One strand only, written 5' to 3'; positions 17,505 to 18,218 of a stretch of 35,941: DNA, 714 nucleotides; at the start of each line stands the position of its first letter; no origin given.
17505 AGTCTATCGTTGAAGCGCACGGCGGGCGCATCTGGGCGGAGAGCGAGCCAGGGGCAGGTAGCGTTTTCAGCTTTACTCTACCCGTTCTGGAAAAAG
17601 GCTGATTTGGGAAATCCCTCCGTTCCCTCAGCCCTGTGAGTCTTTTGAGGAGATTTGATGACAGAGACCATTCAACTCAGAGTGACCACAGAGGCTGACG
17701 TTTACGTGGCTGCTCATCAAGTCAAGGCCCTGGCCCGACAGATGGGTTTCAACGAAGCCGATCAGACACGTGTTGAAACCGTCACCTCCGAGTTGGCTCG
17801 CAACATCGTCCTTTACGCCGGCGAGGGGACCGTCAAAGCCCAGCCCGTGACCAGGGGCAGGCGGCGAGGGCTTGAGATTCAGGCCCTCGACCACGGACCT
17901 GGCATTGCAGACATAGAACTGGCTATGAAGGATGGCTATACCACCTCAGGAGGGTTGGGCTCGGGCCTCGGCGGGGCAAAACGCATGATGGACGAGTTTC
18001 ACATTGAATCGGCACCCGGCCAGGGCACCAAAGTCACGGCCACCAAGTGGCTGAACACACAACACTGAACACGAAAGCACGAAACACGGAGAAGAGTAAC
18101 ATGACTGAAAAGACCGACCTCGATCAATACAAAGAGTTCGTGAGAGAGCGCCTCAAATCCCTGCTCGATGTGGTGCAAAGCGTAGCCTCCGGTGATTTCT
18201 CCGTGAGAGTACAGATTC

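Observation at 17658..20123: Stressosome-type RsbR-RsbS-RsbT-RsbX module with a second RsbT-like kinase and no sigma-B arm, nested between histidine kinases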

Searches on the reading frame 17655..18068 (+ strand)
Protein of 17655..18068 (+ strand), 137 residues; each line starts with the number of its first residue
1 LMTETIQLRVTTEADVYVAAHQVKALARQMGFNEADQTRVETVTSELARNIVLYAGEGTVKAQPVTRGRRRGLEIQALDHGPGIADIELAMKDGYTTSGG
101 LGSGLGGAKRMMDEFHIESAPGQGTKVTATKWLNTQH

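Call 3: search_protein_families(library=pfam, proteins=[window:17655-18068:+], max_evalue=0.01)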
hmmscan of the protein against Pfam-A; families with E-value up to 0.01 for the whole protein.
window:17655-18068:+ (137 aa): 2 families
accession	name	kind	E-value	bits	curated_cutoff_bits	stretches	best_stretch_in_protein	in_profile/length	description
PF13581.12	HATPase_c_2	-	3e-10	40.6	27.4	1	13-131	5-127/127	Histidine kinase-like ATPase domain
PF02518.31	HATPase_c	-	6.9e-10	39.8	26.4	1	36-130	2-106/111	Histidine kinase-, DNA gyrase B-, and HSP90-like ATPase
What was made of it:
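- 17658..18068 (+): T1: an RsbT-family GHKL serine kinase of the Chloroflexota-specific 'upstream' subfamily (T1/Ta). It has Tyr at RsbT position 16 and Ala at position 19. Pfam HATPase_c_2 at 3e-10 (call 3).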

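Call 4: search_protein_families(library=ncbifam, proteins=[window:17655-18068:+], max_evalue=0.01)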
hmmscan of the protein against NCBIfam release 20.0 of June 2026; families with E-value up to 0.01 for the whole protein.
window:17655-18068:+ (137 aa): 3 families
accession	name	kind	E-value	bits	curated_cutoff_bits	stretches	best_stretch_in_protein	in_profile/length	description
TIGR01925.2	spIIAB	equivalog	5.6e-14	52.2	135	1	14-132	12-135/137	anti-sigma F factor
NF041045.1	RsbA_anti_sig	subfamily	6.7e-05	22.3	210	1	9-129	184-300/303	anti-sigma factor RsbA family regulatory protein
NF012226.0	AdeS_HK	equivalog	0.0068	15.6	500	1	33-86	243-294/353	two-component sensor histidine kinase AdeS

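Call 9: search_solved_structures(query=window:17655-18068:+, max_evalue=0.01, show_alignments=2)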
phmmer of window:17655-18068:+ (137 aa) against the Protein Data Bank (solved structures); distinct sequences matched with E-value up to 0.01: 5.
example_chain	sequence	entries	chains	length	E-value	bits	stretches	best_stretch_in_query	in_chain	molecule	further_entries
9l08_A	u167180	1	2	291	4.8e-05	26.9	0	8-57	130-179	Covalently Connected Cytochrome c555 trimer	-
1til_A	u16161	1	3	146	0.00057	23.4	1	21-131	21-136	Anti-sigma F factor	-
1l0o_A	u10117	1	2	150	0.00062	23.3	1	21-131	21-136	Anti-sigma F factor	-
1th8_A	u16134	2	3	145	0.00066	23.2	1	21-130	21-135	Anti-sigma F factor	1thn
1tid_A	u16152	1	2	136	0.00085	22.9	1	21-128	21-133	Anti-sigma F factor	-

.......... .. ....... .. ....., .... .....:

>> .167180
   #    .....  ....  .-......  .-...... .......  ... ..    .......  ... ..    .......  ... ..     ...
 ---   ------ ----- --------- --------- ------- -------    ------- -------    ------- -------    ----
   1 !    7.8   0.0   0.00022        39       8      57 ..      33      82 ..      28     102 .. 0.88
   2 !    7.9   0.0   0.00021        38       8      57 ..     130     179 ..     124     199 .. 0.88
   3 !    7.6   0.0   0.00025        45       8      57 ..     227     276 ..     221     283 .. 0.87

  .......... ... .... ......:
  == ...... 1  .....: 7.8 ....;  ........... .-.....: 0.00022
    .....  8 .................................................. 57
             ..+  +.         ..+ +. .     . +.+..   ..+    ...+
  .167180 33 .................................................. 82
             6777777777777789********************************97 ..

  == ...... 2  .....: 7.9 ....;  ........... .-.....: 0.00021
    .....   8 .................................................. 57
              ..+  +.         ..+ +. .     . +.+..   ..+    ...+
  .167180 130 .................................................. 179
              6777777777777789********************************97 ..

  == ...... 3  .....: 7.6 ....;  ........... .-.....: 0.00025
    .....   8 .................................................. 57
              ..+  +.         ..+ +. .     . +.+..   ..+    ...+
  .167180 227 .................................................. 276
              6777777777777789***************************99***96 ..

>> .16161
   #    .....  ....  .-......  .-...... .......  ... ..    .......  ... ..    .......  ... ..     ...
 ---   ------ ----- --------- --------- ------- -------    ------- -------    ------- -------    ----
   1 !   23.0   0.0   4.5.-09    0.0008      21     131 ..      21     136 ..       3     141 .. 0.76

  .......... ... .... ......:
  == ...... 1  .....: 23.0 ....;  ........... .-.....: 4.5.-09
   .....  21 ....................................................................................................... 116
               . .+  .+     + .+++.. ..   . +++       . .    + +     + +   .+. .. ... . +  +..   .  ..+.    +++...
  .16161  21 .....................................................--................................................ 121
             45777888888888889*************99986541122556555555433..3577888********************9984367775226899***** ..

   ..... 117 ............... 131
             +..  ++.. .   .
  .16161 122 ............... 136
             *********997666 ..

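Call 11: find_homologous_proteins(query=window:17655-18068:+, max_evalue=0.00001)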
Query window:17655-18068:+ (137 aa): 7987 proteins with E <= 0.00001 among 8000 candidates; the best 120 are listed.
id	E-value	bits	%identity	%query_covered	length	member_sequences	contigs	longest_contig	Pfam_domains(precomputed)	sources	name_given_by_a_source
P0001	3.8e-82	291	100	99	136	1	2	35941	PF13581.13,PF02518.32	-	-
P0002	4.1e-70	252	85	99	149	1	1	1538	PF13581.13,PF02518.32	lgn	-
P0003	1.7e-67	243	82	100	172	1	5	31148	PF13581.13,PF02518.32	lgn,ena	-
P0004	5.0e-67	242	82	99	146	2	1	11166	PF13581.13,PF02518.32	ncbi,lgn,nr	ncbi:MAG TPA: anti-sigma regulatory factor [Anaerolineae bacterium]|nr:anti-sigma regulatory factor 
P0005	8.5e-67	241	83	99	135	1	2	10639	PF13581.13,PF02518.32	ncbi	-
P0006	9.2e-67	241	83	99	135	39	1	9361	PF13581.13,PF02518.32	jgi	-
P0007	9.8e-67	241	83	99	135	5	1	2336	PF13581.13,PF02518.32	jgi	-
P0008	1.2e-66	241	82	99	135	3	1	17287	PF13581.13,PF02518.32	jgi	jgi:serine/threonine-protein kinase RsbT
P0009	1.3e-66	240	82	99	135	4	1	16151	PF13581.13,PF02518.32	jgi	-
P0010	2.2e-66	240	84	96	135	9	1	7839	PF13581.13,PF02518.32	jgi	-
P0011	2.8e-66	239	82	99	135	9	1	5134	PF13581.13,PF02518.32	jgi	-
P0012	3.8e-66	239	83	97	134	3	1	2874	PF13581.13,PF02518.32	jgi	jgi:serine/threonine-protein kinase RsbT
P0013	4.5e-66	239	81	99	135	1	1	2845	PF13581.13,PF02518.32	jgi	jgi:serine/threonine-protein kinase RsbT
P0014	6.1e-66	238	83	99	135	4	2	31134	PF13581.13,PF02518.32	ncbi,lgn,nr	ncbi:MAG: ATP-binding protein [Anaerolineales bacterium]|nr:MAG: ATP-binding protein [Anaerolineales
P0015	9.8e-66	238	83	99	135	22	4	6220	PF13581.13,PF02518.32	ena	-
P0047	1.5e-44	169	59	99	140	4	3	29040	PF13581.13,PF02518.32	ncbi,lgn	-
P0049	2.8e-40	155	54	97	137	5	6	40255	PF13581.13,PF02518.32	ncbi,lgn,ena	-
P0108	5.6e-36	141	52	93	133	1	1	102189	PF13581.13,PF02518.32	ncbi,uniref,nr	ncbi:anti-sigma regulatory factor [Sporosarcina obsidiansis]|uniref:anti-sigma regulatory factor n=1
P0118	7.4e-36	141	52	94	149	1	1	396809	PF13581.13,PF02518.32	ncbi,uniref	ncbi:anti-sigma regulatory factor [Streptomyces sp. NPDC101225]|uniref:anti-sigma regulatory factor 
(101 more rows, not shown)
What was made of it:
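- Its nearest 8,000 database relatives are RsbT-type (call 11).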

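Call 12: find_encoding_contigs(protein=P0108, flank=6000, max_places=2)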
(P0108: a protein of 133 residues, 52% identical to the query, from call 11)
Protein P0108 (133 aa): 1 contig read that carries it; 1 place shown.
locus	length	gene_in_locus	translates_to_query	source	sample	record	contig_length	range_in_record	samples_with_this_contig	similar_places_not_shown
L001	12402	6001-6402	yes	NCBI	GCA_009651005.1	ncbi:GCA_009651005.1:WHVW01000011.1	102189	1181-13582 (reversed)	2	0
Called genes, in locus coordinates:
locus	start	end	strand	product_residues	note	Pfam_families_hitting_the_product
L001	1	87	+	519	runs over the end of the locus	PF03703:bPH_2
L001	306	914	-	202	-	PF01694:Rhomboid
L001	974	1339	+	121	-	PF01648:ACPS, PF17837:4PPT_N (weak)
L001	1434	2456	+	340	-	PF27667:YdcC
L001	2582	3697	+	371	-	PF01168:Ala_racemase_N, PF00842:Ala_racemase_C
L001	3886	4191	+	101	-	-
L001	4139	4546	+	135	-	PF02452:PemK_toxin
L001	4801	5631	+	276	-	PF08678:Rsbr_N, PF01740:STAS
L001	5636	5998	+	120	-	PF01740:STAS, PF13466:STAS_2 (weak)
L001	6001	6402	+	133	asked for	PF13581:HATPase_c_2, PF02518:HATPase_c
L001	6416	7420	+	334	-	PF08673:RsbU_N, PF07228:SpoIIE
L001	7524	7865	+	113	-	PF01740:STAS, PF13466:STAS_2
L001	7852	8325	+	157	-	PF13581:HATPase_c_2, PF02518:HATPase_c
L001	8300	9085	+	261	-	PF04542:Sigma70_r2, PF04539:Sigma70_r3, PF04545:Sigma70_r4, PF08281:Sigma70_r4_2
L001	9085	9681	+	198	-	PF07228:SpoIIE (weak)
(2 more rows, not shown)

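Call 13: find_encoding_contigs(protein=P0118, flank=6000, max_places=2)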
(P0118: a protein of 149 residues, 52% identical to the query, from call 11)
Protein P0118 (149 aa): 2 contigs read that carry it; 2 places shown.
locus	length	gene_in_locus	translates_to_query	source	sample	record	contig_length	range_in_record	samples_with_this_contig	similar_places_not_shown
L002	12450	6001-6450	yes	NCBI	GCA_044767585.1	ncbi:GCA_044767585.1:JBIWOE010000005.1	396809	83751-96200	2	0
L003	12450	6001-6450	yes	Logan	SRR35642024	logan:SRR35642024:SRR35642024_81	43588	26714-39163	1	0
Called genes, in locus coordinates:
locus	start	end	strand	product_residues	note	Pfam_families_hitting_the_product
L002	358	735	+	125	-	PF13581:HATPase_c_2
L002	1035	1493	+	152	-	PF00248:Aldo_ket_red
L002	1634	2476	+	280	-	PF04542:Sigma70_r2, PF04539:Sigma70_r3, PF08281:Sigma70_r4_2 (weak), PF16509:KORA (weak), PF04545:Sigma70_r4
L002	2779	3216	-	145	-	PF01047:MarR, PF12802:MarR_2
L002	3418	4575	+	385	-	PF07228:SpoIIE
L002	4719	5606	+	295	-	PF01740:STAS, PF13466:STAS_2 (weak)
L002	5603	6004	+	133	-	PF01740:STAS, PF13466:STAS_2 (weak)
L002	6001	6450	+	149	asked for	PF13581:HATPase_c_2, PF02518:HATPase_c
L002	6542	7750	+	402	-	PF07228:SpoIIE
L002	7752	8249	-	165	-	PF01047:MarR, PF12802:MarR_2, PF09339:HTH_IclR (weak)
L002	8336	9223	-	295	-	PF03631:Virul_fac_BrkB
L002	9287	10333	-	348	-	PF00356:LacI, PF00532:Peripla_BP_1, PF13377:Peripla_BP_3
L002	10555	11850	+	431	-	PF01547:SBP_bac_1, PF13416:SBP_bac_8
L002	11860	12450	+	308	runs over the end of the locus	PF00528:BPD_transp_1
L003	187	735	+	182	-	PF13581:HATPase_c_2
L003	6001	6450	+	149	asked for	PF13581:HATPase_c_2, PF02518:HATPase_c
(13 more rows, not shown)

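Call 14: find_encoding_contigs(protein=P0014, flank=10000, max_places=2)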
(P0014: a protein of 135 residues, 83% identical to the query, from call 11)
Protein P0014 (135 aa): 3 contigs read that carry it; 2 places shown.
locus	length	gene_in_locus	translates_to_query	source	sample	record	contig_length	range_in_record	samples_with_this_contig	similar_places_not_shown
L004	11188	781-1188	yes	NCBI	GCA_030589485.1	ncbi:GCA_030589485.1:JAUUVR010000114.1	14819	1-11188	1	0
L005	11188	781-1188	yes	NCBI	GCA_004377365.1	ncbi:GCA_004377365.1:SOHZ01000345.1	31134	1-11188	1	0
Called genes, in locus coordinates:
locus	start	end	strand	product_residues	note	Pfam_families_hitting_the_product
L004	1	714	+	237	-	PF00512:HisKA, PF02518:HATPase_c, PF13589:HATPase_c_3 (faint)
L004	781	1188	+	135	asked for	PF13581:HATPase_c_2, PF02518:HATPase_c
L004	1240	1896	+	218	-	PF00672:HAMP (weak), PF01740:STAS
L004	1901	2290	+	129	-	PF01740:STAS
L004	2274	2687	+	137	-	PF13581:HATPase_c_2, PF02518:HATPase_c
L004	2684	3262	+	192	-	PF07228:SpoIIE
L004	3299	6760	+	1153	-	PF01590:GAF, PF13185:GAF_2, PF13492:GAF_3, PF01590:GAF, PF13185:GAF_2, PF13492:GAF_3, PF01590:GAF, PF13185:GAF_2, +6 more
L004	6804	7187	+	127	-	PF00072:Response_reg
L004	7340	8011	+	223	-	PF00561:Abhydrolase_1, PF03959:FSH1 (weak), PF12146:Hydrolase_4, PF12697:Abhydrolase_6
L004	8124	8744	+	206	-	PF18546:MetOD1 (weak), PF02830:V4R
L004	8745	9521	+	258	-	PF00121:TIM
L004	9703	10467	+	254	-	-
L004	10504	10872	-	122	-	PF12973:Cupin_7 (weak), PF02311:AraC_binding (weak), PF07883:Cupin_2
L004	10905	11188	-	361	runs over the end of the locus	PF00953:Glycos_transf_4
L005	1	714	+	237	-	PF00512:HisKA, PF02518:HATPase_c, PF13589:HATPase_c_3 (faint)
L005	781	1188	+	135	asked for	PF13581:HATPase_c_2, PF02518:HATPase_c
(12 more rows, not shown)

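Call 18: find_related_loci(query=A2, collection=genome_contigs, flank=8000)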
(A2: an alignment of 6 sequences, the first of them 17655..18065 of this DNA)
Query A2 (137 aa) in genome_contigs; peptide patterns used: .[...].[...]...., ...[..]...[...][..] (x = any residue, [..] = any of these).
368 stretches matched a pattern; 121 encode a relative of the query (tblastn E <= 1e-3); the best 80 are kept; 80 distinct loci.
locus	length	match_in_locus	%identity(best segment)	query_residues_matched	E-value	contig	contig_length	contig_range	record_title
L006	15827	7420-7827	82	1-136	2e-63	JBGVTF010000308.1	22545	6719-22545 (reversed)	MAG: Anaerolineae bacterium isolate S_237_B7 k127_5003, whole genome shotgun sequence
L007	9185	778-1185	82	1-136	6e-63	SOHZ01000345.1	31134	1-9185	MAG: Anaerolineales bacterium isolate E26_bin7 NODE_25_length_31134_cov_15.018019, whole genome shotgun sequence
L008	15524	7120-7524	64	2-136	6e-57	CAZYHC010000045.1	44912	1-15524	MAG TPA_asm: uncultured Anaerolineales bacterium isolate binchicken_co294_99 genome assembly, contig: NODE_1226_length_4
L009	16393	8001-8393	52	2-132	1e-38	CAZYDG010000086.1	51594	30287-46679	MAG TPA_asm: uncultured Syntrophaceae bacterium isolate SRP293105_co2_5 genome assembly, contig: k141_42562, whole genom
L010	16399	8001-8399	47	1-133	9e-38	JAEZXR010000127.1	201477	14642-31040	MAG: Bacillota bacterium isolate OH_PFB_209 k127_635644, whole genome shotgun sequence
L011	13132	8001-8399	51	1-133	7e-41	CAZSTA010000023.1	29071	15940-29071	MAG TPA_asm: uncultured bacterium isolate binchicken_co34_576 genome assembly, contig: NODE_2363_length_29071_cov_5.3868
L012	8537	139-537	46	1-133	1e-36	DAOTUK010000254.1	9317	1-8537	MAG TPA_asm: Chloroflexaceae bacterium isolate F17_56 k129_3251295, whole genome shotgun sequence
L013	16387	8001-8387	48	6-135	1e-36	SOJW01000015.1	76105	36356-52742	MAG: Candidatus Stahlbacteria bacterium isolate E44_bin36 NODE_59_length_76105_cov_7.194780, whole genome shotgun sequen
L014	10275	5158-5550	52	5-133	2e-36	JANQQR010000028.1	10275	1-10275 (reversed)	MAG: Phycisphaerales bacterium isolate IP29b_bin.33 k99_982288, whole genome shotgun sequence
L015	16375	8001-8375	47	8-132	2e-36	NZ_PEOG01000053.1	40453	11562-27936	Roseateles chitinivorans strain HWN-4 NODE_49_length_40453_cov_17.9085, whole genome shotgun sequence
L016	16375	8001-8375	46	8-132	8e-36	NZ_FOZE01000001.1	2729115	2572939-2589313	Mitsuaria sp. PDC51, whole genome shotgun sequence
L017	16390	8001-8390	45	3-132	1e-35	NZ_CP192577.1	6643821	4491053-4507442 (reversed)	Roseateles chitinivorans strain P36 chromosome, complete genome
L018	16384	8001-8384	48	7-134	7e-36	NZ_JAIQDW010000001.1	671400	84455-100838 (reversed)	Flavobacterium hibisci strain THG-HG1.4 NODE_1_length_671400_cov_31.617829, whole genome shotgun sequence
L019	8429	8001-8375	54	8-132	7e-35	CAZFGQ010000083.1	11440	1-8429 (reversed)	MAG TPA_asm: uncultured Spirochaetota bacterium isolate binchicken_co19_489 genome assembly, contig: NODE_9672_length_11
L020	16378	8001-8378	54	7-132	7e-35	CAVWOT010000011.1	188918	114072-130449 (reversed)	MAG: Bryobacterales bacterium isolate MFD09567.bin.2.8 genome assembly, contig: contig_38176, whole genome shotgun seque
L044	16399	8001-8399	62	2-134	4e-52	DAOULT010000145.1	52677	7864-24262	MAG TPA_asm: Anaerolineae bacterium isolate W31_52 k127_753762, whole genome shotgun sequence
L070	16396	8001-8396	47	1-134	6e-29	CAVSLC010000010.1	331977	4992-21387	MAG: uncultured delta proteobacterium isolate MFD09206.bin.3.265 genome assembly, contig: contig_21431, whole genome sho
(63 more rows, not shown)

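Call 27: search_protein_families(library=pfam, proteins=[L008:7526-9034:+, L008:9078-9665:+, L044:8430-9476:+, L044:9783-10394:+, L008:9743-10500:+, L044:10451-11200:+], max_evalue=0.01)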
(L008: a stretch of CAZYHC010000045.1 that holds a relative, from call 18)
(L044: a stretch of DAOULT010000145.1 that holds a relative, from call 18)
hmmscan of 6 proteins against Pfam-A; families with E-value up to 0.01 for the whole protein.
L008:7526-9034:+ (502 aa): 6 families
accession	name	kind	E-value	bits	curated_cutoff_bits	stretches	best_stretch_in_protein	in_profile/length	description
PF13185.12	GAF_2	-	7.9e-33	114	28.6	2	208-347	2-136/136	GAF domain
PF01590.32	GAF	-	1.5e-31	110.1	22.4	2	209-346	1-133/133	GAF domain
PF13492.12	GAF_3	-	2.5e-24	86.5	27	2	290-348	73-129/129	GAF domain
PF01740.26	STAS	-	1e-17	64.3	22.6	1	382-475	2-95/106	STAS domain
PF11849.14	DUF3369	-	1.7e-07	32.1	27.2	0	158-185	139-166/168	Domain of unknown function (DUF3369)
PF13466.11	STAS_2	-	1e-05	26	29.2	1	395-474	3-80/80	STAS domain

L008:9078-9665:+ (195 aa): 2 families
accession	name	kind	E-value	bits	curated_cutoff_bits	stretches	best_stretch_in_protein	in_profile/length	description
PF07228.17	SpoIIE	-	7.9e-09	36.2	25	1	33-194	2-189/192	Stage II sporulation protein E (SpoIIE)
PF13672.11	PP2C_2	-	2e-05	24.7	24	1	24-64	13-53/209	Protein phosphatase 2C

L044:8430-9476:+ (348 aa): 5 families
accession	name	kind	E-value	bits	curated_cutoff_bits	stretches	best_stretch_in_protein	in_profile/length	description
PF01740.26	STAS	-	4.2e-17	62.3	22.6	1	227-319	2-94/106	STAS domain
PF13185.12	GAF_2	-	5.8e-11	43.2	28.6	1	51-191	5-135/136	GAF domain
PF01590.32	GAF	-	1.2e-09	39.3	22.4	1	51-191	3-133/133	GAF domain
PF13492.12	GAF_3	-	1.6e-07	32.2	27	1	51-193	3-129/129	GAF domain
PF13466.11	STAS_2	-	0.00015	22.3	29.2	1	240-319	3-80/80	STAS domain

L044:9783-10394:+ (203 aa): 2 families
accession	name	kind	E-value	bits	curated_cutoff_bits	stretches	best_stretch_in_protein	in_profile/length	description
PF07228.17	SpoIIE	-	6.7e-08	33.1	25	1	34-203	3-190/192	Stage II sporulation protein E (SpoIIE)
PF13672.11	PP2C_2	-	4.9e-05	23.4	24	1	24-68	13-57/209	Protein phosphatase 2C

L008:9743-10500:+ (252 aa): 1 family
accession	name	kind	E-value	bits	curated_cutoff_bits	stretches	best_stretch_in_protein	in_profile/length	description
PF01590.32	GAF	-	2.5e-05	25.3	22.4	1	179-228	1-49/133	GAF domain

L044:10451-11200:+ (250 aa): 1 family
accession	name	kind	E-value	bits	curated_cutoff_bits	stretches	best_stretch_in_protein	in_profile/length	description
PF01590.32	GAF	-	8.6e-05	23.5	22.4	1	179-250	1-63/133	GAF domain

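Call 33: find_related_loci(query=A2, collection=metagenome_contigs, flank=7000)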
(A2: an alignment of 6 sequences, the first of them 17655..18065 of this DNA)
Query A2 (137 aa) in metagenome_contigs; peptide patterns used: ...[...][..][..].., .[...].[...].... (x = any residue, [..] = any of these).
600 stretches matched a pattern (row limit reached: there are more); 237 encode a relative of the query (tblastn E <= 1e-3); the best 80 are kept; 80 distinct loci.
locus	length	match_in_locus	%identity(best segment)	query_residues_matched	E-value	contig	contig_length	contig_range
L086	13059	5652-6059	83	1-136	9e-66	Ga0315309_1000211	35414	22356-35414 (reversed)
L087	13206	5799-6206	84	1-136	2e-65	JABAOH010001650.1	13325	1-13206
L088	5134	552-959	82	1-136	5e-64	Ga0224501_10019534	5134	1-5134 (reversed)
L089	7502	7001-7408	82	1-136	5e-64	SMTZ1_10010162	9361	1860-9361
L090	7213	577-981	83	2-136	1e-63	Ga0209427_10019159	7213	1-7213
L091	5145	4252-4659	82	1-136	5e-63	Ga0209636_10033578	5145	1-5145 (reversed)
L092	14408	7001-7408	79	1-136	2e-62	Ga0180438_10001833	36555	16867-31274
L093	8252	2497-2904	82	1-136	3e-62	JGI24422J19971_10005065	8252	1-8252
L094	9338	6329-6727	80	1-134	2e-61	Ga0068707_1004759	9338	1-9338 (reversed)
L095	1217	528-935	78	1-136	2e-63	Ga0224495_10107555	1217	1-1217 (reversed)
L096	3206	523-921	51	1-133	4e-41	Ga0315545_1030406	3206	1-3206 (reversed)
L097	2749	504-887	48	3-132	9e-39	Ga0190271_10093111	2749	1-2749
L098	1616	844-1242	51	2-132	4e-39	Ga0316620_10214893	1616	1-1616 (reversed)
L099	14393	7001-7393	50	2-132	3e-38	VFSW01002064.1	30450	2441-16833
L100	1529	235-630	50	1-132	3e-39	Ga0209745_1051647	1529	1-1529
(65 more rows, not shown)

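Call 49: find_encoding_contigs(protein=P0047, flank=7000, max_places=1)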
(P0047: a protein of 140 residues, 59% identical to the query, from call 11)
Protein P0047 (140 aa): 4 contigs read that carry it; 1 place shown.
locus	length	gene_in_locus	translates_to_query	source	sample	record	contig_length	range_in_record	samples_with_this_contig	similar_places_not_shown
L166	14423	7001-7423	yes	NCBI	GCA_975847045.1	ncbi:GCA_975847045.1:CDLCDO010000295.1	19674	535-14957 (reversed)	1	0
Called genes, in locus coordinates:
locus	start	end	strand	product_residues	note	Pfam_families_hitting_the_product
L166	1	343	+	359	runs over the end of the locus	PF01488:Shikimate_DH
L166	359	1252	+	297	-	PF00072:Response_reg, PF00990:GGDEF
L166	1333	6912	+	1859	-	PF00672:HAMP, PF01590:GAF, PF13185:GAF_2, PF13492:GAF_3, PF01590:GAF, PF13185:GAF_2, PF13492:GAF_3, PF01590:GAF, +22 more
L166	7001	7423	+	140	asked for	PF13581:HATPase_c_2, PF02518:HATPase_c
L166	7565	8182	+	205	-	PF13672:PP2C_2 (faint), PF07228:SpoIIE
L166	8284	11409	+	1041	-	PF01590:GAF, PF13185:GAF_2, PF13492:GAF_3, PF01590:GAF, PF13185:GAF_2, PF13492:GAF_3, PF00989:PAS, PF08448:PAS_4, +5 more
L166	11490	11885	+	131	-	PF00072:Response_reg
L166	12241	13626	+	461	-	PF02133:Transp_cyt_pur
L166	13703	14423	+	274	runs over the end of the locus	PF02110:HK, PF01256:Carb_kinase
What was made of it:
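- T1 orthologues exist in lineages that lack T2 (calls 27, 49).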
